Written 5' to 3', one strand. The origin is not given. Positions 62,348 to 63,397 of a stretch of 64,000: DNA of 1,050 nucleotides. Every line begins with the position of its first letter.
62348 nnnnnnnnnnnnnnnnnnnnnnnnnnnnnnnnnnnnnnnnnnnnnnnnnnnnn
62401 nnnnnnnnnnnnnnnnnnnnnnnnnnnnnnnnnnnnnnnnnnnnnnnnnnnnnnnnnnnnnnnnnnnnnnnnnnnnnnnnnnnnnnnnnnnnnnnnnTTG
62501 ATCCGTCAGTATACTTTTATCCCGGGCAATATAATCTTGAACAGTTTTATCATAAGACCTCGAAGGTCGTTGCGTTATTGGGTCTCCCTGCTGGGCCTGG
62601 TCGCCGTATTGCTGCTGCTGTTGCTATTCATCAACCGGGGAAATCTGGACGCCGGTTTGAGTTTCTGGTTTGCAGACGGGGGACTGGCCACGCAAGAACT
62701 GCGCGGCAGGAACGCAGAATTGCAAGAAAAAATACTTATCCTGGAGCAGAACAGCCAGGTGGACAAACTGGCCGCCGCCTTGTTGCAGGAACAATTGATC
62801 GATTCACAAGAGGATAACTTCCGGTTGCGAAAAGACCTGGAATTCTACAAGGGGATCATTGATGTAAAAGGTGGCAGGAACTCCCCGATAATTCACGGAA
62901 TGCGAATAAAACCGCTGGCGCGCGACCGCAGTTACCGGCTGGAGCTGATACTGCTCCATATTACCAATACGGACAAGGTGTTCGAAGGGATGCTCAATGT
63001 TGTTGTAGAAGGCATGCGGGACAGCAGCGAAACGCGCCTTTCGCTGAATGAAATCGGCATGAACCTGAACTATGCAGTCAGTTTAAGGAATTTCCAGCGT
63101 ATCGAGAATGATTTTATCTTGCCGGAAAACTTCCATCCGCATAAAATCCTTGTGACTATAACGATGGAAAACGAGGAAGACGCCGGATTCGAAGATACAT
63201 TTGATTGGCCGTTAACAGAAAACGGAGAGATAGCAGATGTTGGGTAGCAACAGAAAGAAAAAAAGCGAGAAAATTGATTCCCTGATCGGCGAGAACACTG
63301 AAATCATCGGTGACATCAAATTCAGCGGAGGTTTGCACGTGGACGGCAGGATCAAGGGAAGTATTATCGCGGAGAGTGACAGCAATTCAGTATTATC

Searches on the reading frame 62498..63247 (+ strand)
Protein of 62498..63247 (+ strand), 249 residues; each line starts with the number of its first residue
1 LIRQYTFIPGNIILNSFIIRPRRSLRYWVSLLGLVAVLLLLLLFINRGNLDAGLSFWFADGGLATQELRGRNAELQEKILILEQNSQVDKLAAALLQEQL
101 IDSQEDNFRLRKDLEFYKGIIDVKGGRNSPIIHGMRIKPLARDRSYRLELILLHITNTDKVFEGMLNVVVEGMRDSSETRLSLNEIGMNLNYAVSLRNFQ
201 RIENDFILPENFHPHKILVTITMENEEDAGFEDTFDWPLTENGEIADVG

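Call 51: search_protein_families(library=pfam, proteins=[window:62498-63247:+], max_evalue=0.00001)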
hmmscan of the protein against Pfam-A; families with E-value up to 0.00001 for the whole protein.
window:62498-63247:+ (249 aa): 1 family
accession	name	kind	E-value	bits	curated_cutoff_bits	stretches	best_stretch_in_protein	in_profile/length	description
PF20567.3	DUF6776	-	1.7e-28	100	27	1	75-219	1-149/149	Family of unknown function (DUF6776)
